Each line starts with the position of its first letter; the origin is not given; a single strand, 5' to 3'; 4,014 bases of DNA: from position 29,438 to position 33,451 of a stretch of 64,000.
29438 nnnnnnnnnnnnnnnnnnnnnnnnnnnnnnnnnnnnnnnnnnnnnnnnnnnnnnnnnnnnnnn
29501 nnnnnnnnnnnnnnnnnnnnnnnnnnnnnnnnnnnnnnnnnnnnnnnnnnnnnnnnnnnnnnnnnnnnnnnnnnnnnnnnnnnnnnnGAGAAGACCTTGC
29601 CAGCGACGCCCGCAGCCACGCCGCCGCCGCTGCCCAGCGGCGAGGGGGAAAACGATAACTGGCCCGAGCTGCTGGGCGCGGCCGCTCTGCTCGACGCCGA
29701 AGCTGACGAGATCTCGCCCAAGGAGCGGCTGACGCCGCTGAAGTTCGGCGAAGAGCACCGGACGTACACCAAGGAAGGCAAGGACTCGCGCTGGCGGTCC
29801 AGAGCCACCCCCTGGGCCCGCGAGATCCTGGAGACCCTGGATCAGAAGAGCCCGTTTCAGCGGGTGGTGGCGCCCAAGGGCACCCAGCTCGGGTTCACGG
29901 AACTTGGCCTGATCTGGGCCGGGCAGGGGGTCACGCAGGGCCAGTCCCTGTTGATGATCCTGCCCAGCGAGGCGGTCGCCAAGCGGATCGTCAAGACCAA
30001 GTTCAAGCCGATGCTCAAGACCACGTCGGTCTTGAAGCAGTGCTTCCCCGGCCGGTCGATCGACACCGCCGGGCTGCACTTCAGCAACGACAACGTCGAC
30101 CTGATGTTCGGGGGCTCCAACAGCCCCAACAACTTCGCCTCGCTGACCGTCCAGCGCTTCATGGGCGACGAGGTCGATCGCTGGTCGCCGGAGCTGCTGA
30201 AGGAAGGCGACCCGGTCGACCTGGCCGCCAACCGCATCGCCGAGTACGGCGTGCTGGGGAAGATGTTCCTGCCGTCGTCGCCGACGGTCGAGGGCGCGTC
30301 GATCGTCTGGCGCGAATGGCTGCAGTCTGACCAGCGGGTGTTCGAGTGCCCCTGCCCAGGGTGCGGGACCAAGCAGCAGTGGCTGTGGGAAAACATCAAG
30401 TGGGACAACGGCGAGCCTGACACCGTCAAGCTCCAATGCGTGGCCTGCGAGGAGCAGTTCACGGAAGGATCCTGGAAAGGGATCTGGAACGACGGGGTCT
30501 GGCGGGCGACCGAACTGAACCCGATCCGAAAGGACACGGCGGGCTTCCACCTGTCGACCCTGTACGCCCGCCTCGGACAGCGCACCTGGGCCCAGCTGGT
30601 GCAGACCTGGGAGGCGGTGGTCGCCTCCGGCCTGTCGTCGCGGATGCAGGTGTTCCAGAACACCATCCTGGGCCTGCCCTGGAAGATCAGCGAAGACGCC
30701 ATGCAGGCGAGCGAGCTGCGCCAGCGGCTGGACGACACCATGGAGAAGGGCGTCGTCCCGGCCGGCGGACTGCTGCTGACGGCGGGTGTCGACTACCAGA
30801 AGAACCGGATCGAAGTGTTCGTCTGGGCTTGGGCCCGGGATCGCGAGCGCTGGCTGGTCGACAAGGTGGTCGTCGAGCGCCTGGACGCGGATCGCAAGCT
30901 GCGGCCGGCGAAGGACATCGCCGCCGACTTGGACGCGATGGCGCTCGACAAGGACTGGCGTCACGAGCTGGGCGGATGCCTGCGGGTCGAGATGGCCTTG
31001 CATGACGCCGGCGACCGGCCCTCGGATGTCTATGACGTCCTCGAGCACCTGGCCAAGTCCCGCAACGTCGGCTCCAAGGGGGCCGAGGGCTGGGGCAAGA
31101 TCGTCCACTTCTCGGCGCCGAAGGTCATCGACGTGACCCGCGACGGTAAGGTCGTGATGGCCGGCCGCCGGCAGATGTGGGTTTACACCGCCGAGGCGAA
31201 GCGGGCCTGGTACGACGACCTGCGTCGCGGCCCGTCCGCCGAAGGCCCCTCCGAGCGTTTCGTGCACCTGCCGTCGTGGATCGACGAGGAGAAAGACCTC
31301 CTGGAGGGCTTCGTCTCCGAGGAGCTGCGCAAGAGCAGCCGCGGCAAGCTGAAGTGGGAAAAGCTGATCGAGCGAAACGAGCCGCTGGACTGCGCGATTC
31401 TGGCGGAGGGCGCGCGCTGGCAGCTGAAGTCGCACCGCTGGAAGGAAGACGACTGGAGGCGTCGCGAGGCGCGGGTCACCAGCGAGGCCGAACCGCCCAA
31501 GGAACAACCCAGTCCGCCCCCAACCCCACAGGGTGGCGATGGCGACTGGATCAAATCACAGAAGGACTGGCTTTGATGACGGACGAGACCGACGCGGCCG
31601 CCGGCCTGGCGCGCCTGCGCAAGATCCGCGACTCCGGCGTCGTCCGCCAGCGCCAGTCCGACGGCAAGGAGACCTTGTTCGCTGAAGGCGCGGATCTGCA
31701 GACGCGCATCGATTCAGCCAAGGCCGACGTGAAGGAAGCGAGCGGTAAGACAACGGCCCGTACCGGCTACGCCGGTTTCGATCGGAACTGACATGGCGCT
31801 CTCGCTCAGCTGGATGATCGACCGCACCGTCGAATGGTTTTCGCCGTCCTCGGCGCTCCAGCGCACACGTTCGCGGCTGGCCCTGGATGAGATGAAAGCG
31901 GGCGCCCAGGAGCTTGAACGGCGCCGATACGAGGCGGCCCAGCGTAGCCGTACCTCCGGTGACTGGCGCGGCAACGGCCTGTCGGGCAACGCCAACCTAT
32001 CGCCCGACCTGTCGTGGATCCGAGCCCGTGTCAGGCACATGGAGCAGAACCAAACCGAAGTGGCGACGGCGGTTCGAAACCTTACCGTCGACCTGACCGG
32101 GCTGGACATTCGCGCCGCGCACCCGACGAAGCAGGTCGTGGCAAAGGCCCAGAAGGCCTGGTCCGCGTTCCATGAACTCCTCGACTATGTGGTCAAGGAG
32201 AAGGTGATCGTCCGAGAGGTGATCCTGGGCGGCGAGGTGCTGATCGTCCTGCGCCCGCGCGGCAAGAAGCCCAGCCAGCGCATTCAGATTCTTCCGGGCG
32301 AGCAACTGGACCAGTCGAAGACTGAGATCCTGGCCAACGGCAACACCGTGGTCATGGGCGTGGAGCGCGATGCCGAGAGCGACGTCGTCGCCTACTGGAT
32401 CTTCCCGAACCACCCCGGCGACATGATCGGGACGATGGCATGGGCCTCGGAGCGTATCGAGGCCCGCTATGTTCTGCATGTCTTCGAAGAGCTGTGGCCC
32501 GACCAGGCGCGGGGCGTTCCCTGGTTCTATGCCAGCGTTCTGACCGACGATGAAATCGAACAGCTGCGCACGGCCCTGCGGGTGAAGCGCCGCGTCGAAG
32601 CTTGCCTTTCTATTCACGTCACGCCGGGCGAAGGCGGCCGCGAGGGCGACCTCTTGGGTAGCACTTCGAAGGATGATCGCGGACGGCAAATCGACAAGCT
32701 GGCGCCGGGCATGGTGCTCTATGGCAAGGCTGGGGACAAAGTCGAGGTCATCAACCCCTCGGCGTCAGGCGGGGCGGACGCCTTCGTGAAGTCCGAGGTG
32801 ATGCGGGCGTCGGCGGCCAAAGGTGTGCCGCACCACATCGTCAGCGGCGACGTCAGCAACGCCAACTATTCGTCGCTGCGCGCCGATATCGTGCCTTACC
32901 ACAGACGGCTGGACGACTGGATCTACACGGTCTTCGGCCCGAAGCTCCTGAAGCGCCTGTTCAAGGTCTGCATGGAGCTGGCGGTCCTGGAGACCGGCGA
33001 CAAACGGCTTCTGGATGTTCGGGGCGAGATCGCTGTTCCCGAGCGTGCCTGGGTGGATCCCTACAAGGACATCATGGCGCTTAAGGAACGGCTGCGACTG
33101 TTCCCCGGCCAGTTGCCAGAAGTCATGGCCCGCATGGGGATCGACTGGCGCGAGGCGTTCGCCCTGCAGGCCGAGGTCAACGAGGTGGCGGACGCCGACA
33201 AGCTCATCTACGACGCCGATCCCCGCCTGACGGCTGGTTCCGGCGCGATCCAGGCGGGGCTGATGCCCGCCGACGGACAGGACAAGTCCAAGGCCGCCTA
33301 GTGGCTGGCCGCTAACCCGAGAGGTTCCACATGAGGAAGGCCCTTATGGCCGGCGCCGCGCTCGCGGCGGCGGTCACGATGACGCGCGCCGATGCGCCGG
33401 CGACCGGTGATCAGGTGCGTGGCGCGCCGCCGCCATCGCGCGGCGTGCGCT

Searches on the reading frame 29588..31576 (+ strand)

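Call 51: search_protein_families(library=phrogs, proteins=[window:29588-31576:+], max_evalue=0.00001)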
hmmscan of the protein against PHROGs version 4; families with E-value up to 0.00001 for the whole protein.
window:29588-31576:+ (662 aa): 6 families
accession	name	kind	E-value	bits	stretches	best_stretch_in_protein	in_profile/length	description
phrog_15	-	head and packaging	3.9e-138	463.8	1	30-659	337-982/1330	terminase large subunit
phrog_675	-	head and packaging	2e-31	109.9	1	61-403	35-367/576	terminase large subunit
phrog_15657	-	unknown function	4.2e-20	73.3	1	309-478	21-176/230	-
phrog_21311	-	head and packaging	9e-20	72.4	1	126-320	2-204/218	terminase large subunit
phrog_16406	-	unknown function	1.4e-17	64.6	1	297-610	82-382/601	-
phrog_3028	-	unknown function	5.1e-09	37.3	1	453-624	5-171/203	-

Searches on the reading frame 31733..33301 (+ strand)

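Call 51: search_protein_families(library=phrogs, proteins=[window:31733-33301:+], max_evalue=0.00001)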
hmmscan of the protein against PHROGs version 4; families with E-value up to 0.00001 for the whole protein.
window:31733-33301:+ (522 aa): 2 families
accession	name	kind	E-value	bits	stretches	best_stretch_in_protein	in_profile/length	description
phrog_21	-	head and packaging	2.3e-56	192.3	1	28-506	10-517/1362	portal protein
phrog_537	-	head and packaging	1.2e-15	58.3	1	320-504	25-217/233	portal protein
